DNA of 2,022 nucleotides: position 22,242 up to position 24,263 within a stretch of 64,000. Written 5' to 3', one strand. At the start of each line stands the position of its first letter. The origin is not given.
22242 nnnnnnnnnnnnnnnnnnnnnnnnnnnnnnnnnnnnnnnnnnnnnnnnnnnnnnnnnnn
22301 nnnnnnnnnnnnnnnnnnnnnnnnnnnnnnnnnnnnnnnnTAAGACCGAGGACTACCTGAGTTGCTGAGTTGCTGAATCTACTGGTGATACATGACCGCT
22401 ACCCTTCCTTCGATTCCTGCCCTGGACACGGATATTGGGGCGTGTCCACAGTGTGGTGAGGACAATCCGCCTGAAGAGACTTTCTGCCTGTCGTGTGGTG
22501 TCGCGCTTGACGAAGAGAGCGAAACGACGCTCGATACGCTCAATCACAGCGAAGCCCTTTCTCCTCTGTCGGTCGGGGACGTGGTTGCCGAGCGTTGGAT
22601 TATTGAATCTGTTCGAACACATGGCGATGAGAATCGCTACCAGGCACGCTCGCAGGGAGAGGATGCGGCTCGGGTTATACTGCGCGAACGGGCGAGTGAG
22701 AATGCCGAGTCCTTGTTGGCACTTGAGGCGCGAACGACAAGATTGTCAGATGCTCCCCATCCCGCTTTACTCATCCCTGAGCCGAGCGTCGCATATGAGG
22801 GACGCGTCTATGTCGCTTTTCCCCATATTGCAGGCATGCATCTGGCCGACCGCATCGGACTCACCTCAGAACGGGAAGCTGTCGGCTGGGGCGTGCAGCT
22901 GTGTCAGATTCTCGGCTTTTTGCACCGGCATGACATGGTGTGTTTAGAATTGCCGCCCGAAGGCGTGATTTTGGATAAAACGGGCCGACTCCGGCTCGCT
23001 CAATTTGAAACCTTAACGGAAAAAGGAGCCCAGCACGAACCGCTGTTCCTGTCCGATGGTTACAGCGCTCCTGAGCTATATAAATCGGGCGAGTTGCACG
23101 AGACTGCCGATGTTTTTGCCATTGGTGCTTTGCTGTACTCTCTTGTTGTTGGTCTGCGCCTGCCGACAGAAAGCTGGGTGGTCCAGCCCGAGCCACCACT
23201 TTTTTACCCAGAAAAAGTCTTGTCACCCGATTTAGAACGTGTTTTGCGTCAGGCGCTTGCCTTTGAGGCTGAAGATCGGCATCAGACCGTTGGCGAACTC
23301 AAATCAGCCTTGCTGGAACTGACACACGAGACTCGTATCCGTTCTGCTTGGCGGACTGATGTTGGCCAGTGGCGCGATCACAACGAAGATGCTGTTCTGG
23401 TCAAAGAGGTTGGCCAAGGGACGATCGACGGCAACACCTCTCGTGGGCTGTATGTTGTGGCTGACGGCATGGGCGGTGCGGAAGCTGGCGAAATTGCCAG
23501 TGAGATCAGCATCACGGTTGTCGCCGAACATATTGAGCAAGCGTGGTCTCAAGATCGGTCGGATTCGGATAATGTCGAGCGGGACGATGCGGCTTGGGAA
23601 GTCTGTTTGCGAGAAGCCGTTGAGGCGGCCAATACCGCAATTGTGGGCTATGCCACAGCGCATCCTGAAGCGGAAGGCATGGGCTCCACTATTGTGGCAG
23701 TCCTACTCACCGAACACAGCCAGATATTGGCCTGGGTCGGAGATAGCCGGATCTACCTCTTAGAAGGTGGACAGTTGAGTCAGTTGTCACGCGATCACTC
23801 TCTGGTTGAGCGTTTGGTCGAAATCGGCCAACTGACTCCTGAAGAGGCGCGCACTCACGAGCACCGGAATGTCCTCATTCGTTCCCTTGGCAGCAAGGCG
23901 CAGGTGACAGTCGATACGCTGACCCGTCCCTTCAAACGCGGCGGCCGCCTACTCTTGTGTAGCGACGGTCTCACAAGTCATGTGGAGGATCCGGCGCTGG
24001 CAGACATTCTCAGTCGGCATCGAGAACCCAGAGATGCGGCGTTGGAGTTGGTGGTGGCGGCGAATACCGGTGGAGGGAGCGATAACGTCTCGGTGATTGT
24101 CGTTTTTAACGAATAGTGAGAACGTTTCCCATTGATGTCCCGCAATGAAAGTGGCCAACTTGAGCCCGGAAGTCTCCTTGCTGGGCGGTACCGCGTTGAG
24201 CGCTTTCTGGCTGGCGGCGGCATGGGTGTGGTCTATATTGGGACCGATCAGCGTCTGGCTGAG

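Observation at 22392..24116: Zinc-ribbon / degenerate kinase-like domain / PP2C phosphatase fusion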

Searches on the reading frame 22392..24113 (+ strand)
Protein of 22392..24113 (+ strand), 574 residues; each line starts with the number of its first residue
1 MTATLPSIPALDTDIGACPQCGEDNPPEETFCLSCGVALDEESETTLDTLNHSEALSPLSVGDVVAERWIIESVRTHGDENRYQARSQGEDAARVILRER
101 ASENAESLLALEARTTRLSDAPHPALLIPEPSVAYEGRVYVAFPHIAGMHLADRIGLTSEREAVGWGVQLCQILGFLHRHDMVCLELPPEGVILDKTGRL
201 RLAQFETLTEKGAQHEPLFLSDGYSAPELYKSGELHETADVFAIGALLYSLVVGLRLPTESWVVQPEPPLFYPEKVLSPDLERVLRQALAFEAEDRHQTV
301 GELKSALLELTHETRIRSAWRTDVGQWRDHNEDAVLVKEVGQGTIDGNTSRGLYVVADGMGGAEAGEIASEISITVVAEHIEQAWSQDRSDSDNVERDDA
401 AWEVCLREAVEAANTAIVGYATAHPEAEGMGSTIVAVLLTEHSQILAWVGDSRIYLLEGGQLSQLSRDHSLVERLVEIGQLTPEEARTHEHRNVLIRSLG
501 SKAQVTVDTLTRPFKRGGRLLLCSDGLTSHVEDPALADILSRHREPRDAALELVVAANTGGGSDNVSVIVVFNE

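Call 3: search_protein_families(library=pfam, proteins=[window:22392-24113:+], max_evalue=1)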
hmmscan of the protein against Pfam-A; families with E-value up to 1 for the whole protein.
window:22392-24113:+ (574 aa): 15 families
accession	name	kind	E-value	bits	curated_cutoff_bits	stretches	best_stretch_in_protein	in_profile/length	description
PF00481.26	PP2C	-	8.9e-16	58.8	20.3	1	325-470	9-141/255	Protein phosphatase 2C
PF13672.11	PP2C_2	-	3.2e-13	50.1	24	1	331-534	12-181/209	Protein phosphatase 2C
PF00069.31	Pkinase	-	6.5e-11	42.6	31.7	1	91-255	27-194/263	Protein kinase domain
PF12773.13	DZR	-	0.00014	22.4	27.3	1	18-39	1-22/45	Double zinc ribbon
PF13240.11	Zn_Ribbon_1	-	0.00019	21.6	25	1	18-36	2-20/23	zinc-ribbon domain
PF07714.23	PK_Tyr_Ser-Thr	-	0.00099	18.9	23.1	1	158-258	99-204/258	Protein tyrosine and serine/threonine kinase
PF24463.1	DUF7577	-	0.0065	16.5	28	1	17-36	4-23/27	Domain of unknown function (DUF7577)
PF07228.17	SpoIIE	-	0.01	16.3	25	1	492-570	100-188/192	Stage II sporulation protein E (SpoIIE)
PF00641.23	Zn_ribbon_RanBP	-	0.015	15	27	1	18-36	7-25/30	Zn-finger in Ran binding protein and others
PF13248.11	Zn_ribbon_3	-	0.036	14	27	1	18-37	5-24/26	zinc-ribbon domain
PF18912.6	DZR_2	-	0.045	14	27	1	14-42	20-49/56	Double zinc ribbon domain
PF14531.12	Kinase-like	-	0.047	13.4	25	1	168-261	152-253/289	Kinase-like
PF23475.1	zf-Tbcl_FmdE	-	0.34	10.9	23.2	1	13-35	5-28/35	FmdE treble clef zinc finger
PF08271.17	Zn_Ribbon_TF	-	0.63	10.1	29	0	18-42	3-32/43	TFIIB zinc-binding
PF24460.1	DUF7575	-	0.67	9.8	28.5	0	15-40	3-28/28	Domain of unknown function (DUF7575)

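Call 4: search_protein_families(library=ncbifam, proteins=[window:22392-24113:+], max_evalue=1)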
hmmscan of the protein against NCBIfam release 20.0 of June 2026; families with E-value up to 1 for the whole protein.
window:22392-24113:+ (574 aa): 10 families
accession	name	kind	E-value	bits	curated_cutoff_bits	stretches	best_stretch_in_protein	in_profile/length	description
NF033484.1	Stp1_PP2C_phos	equivalog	2.5e-69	233.4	230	1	322-571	2-231/232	Stp1/IreP family PP2C-type Ser/Thr phosphatase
NF011149.0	PRK14559.1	equivalog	9.6e-39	133.6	374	2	294-571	351-629/642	serine/threonine phosphatase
NF038150.1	lanthi_synth_IV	equivalog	4.3e-14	51.8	650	1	158-315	295-440/851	class IV lanthionine synthetase LanL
NF047741.1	antiphage_MADS6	equivalog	4.4e-10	38.7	460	1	169-318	307-468/612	methylation-associated defense system protein kinase MAD6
NF033483.0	PknB_PASTA_kin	equivalog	8.6e-10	38.2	450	1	139-319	82-277/563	Stk1 family PASTA domain-containing Ser/Thr kinase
NF038151.1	lanthi_synth_III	equivalog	0.00018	20.1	575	1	168-255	343-426/833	class III lanthionine synthetase LanKC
NF040671.1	PLuB_AAA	exception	0.0042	14.5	999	1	100-308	41-244/1256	PLuB system helicase-like protein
NF052427.1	StpK7MSMEG_1200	equivalog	0.022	13.3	900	1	222-306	173-264/601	serine/threonine protein kinase StpK7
NF009651.0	PRK13184.1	equivalog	0.029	12.3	839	1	224-308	197-288/932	serine/threonine-protein kinase PknD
NF049953.1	ribbon_DG_selen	exception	0.055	13.4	130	1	12-47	2-37/172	zinc ribbon-containing (seleno)protein DG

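Call 6: find_homologous_proteins(query=window:22392-24113:+)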
Query window:22392-24113:+ (574 aa): 1305 proteins with E <= 0.001 among 8000 candidates; the best 120 are listed.
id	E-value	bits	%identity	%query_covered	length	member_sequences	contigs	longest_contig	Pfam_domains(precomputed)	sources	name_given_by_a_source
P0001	0.0e+0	1260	98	100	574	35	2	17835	PF13672.12,PF00069.32,PF00481.27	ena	-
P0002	0.0e+0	1224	96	100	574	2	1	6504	PF13672.12,PF00069.32,PF00481.27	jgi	jgi:serine/threonine protein phosphatase PrpC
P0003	0.0e+0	1140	88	100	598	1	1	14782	PF13672.12,PF00069.32,PF00481.27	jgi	jgi:serine/threonine protein phosphatase PrpC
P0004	0.0e+0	1111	88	100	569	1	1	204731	PF13672.12,PF00069.32,PF00481.27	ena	-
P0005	0.0e+0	1091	87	100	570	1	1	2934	PF13672.12,PF00069.32,PF00481.27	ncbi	-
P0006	9.0e-249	844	76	84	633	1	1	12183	PF13672.12,PF00069.32,PF00481.27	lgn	-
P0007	1.5e-240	817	92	71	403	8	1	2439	PF13672.12,PF00069.32,PF00481.27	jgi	jgi:serine/threonine protein phosphatase PrpC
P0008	2.6e-226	770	65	98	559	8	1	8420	PF13672.12,PF00069.32,PF13240.12,PF00481.27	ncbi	-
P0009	1.1e-225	768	63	100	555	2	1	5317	PF07714.24,PF13672.12,PF00069.32,PF00481.27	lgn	-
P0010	1.5e-224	764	64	98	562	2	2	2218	PF13672.12,PF00069.32,PF13240.12,PF00481.27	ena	-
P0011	7.7e-224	762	64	97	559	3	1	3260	PF13672.12,PF00069.32,PF13240.12,PF00481.27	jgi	jgi:serine/threonine protein phosphatase PrpC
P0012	1.6e-223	761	61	100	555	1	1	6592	PF13672.12,PF00069.32,PF00481.27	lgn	-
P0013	5.9e-223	759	63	99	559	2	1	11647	PF13672.12,PF00069.32,PF00481.27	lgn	-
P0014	3.3e-222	757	64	99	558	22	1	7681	PF13672.12,PF00069.32,PF00481.27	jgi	-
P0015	3.9e-222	757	63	97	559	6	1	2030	PF13672.12,PF00069.32,PF00481.27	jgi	jgi:serine/threonine protein phosphatase PrpC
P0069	4.4e-200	684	58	97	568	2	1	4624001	PF07714.24,PF13672.12,PF00069.32,PF00481.27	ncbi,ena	-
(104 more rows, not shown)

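Call 12: find_encoding_contigs(protein=P0069, flank=10000, max_places=3)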
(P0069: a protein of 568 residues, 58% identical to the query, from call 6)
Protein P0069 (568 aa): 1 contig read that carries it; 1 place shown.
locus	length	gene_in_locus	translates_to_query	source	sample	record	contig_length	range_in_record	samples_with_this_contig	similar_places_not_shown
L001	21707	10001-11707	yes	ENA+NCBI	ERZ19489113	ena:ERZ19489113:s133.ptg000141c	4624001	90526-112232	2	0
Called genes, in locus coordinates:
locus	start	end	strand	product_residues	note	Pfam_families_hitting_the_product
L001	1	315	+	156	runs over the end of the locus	PF01668:SmpB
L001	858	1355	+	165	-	PF01850:PIN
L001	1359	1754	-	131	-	-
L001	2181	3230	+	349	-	-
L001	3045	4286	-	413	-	PF02515:CoA_transf_3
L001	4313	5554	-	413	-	PF02515:CoA_transf_3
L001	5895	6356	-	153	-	PF02470:MlaD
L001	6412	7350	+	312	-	PF00034:Cytochrom_C (faint), PF13442:Cytochrome_CBB3 (faint)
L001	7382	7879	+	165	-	PF01322:Cytochrom_C_2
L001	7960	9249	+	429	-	PF00092:VWA, PF13519:VWA_2, PF13768:VWA_3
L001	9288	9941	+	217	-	PF00498:FHA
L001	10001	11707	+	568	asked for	PF00069:Pkinase, PF07714:PK_Tyr_Ser-Thr (weak), PF13672:PP2C_2, PF00481:PP2C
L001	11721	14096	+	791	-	PF00069:Pkinase, PF07714:PK_Tyr_Ser-Thr, PF01636:APH (faint), PF03109:ABC1 (weak)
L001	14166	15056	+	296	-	PF16697:Yop-YscD_cpl, PF00498:FHA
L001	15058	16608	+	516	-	PF00362:Integrin_beta (faint), PF00092:VWA, PF13519:VWA_2, PF25106:VWA_4, PF16697:Yop-YscD_cpl, PF00498:FHA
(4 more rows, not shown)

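Call 16: find_related_loci(query=A1, collection=genome_contigs, flank=9000)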
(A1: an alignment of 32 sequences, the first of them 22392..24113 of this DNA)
Query A1 (574 aa) in genome_contigs; peptide patterns used: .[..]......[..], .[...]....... (x = any residue, [..] = any of these).
600 stretches matched a pattern (row limit reached: there are more); 551 encode a relative of the query (tblastn E <= 1e-3); the best 80 are kept; 80 distinct loci.
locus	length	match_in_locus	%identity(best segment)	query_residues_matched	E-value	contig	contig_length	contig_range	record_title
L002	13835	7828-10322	57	2-574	0e+0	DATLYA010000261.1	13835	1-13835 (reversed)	MAG TPA_asm: Candidatus Methylomirabilota bacterium isolate SMAG_U13260 k141_427960, whole genome shotgun sequence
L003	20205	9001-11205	45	45-572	5e-121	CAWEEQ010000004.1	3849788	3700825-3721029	MAG: uncultured delta proteobacterium isolate MFD01138.bin.1.15 genome assembly, contig: contig_9436, whole genome shotg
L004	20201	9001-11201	47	123-572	5e-121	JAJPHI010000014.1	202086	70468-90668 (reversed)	MAG: Proteobacteria bacterium isolate Centralia_MAG_154 k107_13457055, whole genome shotgun sequence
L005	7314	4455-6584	46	18-572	3e-119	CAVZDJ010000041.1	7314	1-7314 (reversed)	MAG: uncultured delta proteobacterium isolate MFD09222.bin.3.24 genome assembly, contig: contig_67620, whole genome shot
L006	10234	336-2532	45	123-572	8e-118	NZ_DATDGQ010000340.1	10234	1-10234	MAG: Candidatus Binatus sp. isolate SMAG_U256 k141_348665, whole genome shotgun sequence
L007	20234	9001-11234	46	58-572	1e-115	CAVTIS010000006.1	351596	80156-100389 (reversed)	MAG: uncultured delta proteobacterium isolate MFD05705.bin.1.131 genome assembly, contig: contig_43886, whole genome sho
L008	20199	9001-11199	44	123-572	1e-115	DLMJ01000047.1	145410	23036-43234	MAG TPA_asm: Candidatus Binatus soli isolate UBA7539 UBA7539_contig_421, whole genome shotgun sequence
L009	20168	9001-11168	45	12-572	5e-115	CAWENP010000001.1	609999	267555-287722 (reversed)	MAG: uncultured delta proteobacterium isolate MFD02248.bin.1.176 genome assembly, contig: contig_12187, whole genome sho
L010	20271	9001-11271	43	48-571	1e-114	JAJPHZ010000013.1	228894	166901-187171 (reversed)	MAG: Proteobacteria bacterium isolate Centralia_MAG_231 k107_5490982, whole genome shotgun sequence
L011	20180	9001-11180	43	58-574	7e-114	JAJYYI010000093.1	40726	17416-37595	MAG: Deltaproteobacteria bacterium isolate FK3.bin99 NODE_1785_length_40726_cov_1.400429, whole genome shotgun sequence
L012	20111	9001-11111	46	136-572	2e-113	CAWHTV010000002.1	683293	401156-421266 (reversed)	MAG: uncultured delta proteobacterium isolate MFD05705.bin.2.88 genome assembly, contig: contig_15149, whole genome shot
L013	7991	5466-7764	45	123-571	5e-111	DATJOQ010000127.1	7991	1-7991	MAG TPA_asm: Candidatus Binataceae bacterium isolate SMAG_U14891 k141_1452038, whole genome shotgun sequence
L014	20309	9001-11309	43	35-572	3e-109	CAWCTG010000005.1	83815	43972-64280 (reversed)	MAG: Candidatus Binataceae bacterium isolate MFD03399.bin.1.12 genome assembly, contig: contig_18146, whole genome shotg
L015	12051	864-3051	46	105-572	3e-108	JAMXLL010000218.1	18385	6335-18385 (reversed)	MAG: Candidatus Binataceae bacterium isolate Bin.006_Pasture k127_6176341, whole genome shotgun sequence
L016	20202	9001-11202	45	105-572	6e-118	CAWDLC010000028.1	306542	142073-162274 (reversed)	MAG: Candidatus Binataceae bacterium isolate MFD04492.bin.2.156 genome assembly, contig: contig_55910, whole genome shot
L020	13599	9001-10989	31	18-574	3e-49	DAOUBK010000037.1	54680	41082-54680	MAG TPA_asm: Roseiflexus sp. isolate H69_722 k75_380777, whole genome shotgun sequence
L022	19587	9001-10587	28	18-571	1e-48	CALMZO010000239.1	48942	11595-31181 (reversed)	MAG TPA_asm: uncultured Chloroflexi bacterium isolate SRR6670122_bin.22_CONCOCT_v1.1_MAG genome assembly, contig: ERZ534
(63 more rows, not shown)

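Call 17: predict_structure(alignment_id=A1)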
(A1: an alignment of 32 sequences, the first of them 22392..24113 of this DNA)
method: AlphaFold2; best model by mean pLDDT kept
length: 574 residues; sequences in the alignment: 32
mean_pLDDT: 80.8   pTM: 0.53
mean pLDDT of the five models: 80.8, 80.7, 76.2, 75.4, 75.3
residues with pLDDT >= 90: 192; 70-90: 275; 50-70: 72; < 50: 35
segments of 3 or more residues with pLDDT < 50: 1-14, 42-52, 321-326, 344-347
pLDDT, mean of each block of 10 residues (from residue 1): 32 56 74 69 42 69 92 84 87 88 87 85 90 91 90 87 91 94 91 90 88 74 84 86 95 83 71 69 91 93 90 55 46 78 51 89 83 90 80 70 94 94 85 92 89 91 85 76 74 72 87 90 86 91 85 81 77 86
secondary structure, 60 per line:
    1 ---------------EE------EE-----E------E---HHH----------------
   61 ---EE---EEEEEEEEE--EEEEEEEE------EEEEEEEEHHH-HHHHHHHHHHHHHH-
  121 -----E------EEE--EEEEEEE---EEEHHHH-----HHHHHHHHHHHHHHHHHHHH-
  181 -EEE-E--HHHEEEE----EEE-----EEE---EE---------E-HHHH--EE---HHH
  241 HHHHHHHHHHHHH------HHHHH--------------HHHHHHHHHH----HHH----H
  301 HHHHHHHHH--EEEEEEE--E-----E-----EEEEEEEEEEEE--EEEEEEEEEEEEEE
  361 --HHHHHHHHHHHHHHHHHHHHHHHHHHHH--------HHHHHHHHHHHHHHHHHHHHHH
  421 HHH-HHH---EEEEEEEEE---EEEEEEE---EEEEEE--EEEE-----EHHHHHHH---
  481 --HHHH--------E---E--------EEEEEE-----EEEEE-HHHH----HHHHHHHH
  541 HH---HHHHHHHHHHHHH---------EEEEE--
elements in order: E69-77 E80-87 E94-101 H106-119 E133-135 E138-144 E148-150 H151-154 H160-179 E182-184 E192-195 E200-202 E208-210 H227-230 H238-253 H260-264 H279-288 H300-309 E312-318 E333-344 E347-360 H363-390 H399-423 E431-439 E443-449 E453-458 E461-464 H471-477 H483-486 E508-513 E519-523 H525-528 H533-542 H546-558 E568-572

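Call 20: fold_search(model_id=the predicted structure, library=pdb)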
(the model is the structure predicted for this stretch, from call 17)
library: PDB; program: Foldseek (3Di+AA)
matches with E <= 10: 2000; with E <= 0.001: 1976
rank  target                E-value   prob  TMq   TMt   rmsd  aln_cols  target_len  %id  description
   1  1txo_A                1.3e-18  1.00  0.36  0.84   5.3       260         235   35  Crystal structure of the Mycobacterium tuberculosis serine/threonine phosphatase PstP/Ppp at 1.95 A. (released 2004-11-23)
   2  1txo_B                2.5e-18  1.00  0.35  0.83   5.3       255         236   37  Crystal structure of the Mycobacterium tuberculosis serine/threonine phosphatase PstP/Ppp at 1.95 A. (released 2004-11-23)
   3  2xzv                  5.5e-18  1.00  0.36  0.84   5.2       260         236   35  The cyanobacterial PP2C-like phosphatase tPphA requires three metals in the catalytic center for efficient catalysis (released 2011-02-09)
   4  2pk0_C                1.1e-17  1.00  0.37  0.84   5.2       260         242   32  Structure of the S. agalactiae serine/threonine phosphatase at 2.65 resolution (released 2007-06-12)
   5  2pk0_D                1.9e-17  1.00  0.37  0.83   5.2       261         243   30  Structure of the S. agalactiae serine/threonine phosphatase at 2.65 resolution (released 2007-06-12)
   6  2pk0_A                2.0e-17  1.00  0.37  0.81   5.6       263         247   32  Structure of the S. agalactiae serine/threonine phosphatase at 2.65 resolution (released 2007-06-12)
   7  2j86_B                2.2e-17  1.00  0.36  0.85   5.0       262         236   34  Structural analysis of the PP2C Family Phosphatase tPphA of Thermosynechococcus elongatus (released 2007-11-06)
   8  5d2u                  3.6e-17  1.00  0.37  0.86   5.1       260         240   36  Crystal structure of tPphA Variant - H39A (released 2016-05-04)
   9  6ihl                  8.5e-17  1.00  0.36  0.79   5.2       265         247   32  Crystal structure of bacterial serine phosphatase (released 2019-08-07)
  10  5iti                  9.5e-17  1.00  0.37  0.86   5.1       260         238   36  A cynobacterial PP2C (tPphA) structure (released 2016-05-04)
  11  2y09                  1.3e-16  1.00  0.36  0.85   5.1       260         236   35  The cyanobacterial PP2C-like phosphatase tPphA requires three metals in the catalytic center for efficient catalysis (released 2011-02-09)
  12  2cm1                  1.4e-16  1.00  0.34  0.82   5.4       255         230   36  Crystal structure of the catalytic domain of serine threonine protein phosphatase PstP in complex with 2 Manganese ions. (released 2007-06-12)
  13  6iht_A                1.6e-16  1.00  0.35  0.80   5.3       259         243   34  Crystal structure of bacterial serine phosphatase bound with phosphorylated peptide (released 2019-08-07)
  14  2j86_A                1.8e-16  1.00  0.36  0.85   5.0       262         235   33  Structural analysis of the PP2C Family Phosphatase tPphA of Thermosynechococcus elongatus (released 2007-11-06)
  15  5f1m                  2.8e-16  1.00  0.36  0.78   5.6       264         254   34  Crystal structure of Serine/threonine phosphatase Stp1 from Staphylococcus aureus (released 2016-08-24)
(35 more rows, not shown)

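Call 41: search_protein_families(library=ncbifam, proteins=[L022:8977-10617:+, L020:8341-10173:+], max_evalue=0.001)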
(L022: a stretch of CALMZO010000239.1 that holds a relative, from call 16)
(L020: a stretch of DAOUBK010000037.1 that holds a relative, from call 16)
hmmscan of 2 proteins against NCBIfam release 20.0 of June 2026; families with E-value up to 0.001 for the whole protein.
L022:8977-10617:+ (547 aa): 2 families
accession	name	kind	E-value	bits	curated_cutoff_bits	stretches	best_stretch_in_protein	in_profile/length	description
NF033484.1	Stp1_PP2C_phos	equivalog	2.1e-71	240.1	230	1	293-537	2-231/232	Stp1/IreP family PP2C-type Ser/Thr phosphatase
NF011149.0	PRK14559.1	equivalog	9.6e-38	130.3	374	1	284-539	369-631/642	serine/threonine phosphatase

L020:8341-10173:+ (611 aa): 3 families
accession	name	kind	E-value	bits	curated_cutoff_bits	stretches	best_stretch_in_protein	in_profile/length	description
NF033484.1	Stp1_PP2C_phos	equivalog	1e-70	237.9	230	1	360-606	2-231/232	Stp1/IreP family PP2C-type Ser/Thr phosphatase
NF011149.0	PRK14559.1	equivalog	1.3e-34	120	374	1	358-608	376-631/642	serine/threonine phosphatase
TIGR02865.1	spore_II_E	equivalog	0.00039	18.6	490.8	1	535-608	680-763/764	stage II sporulation protein E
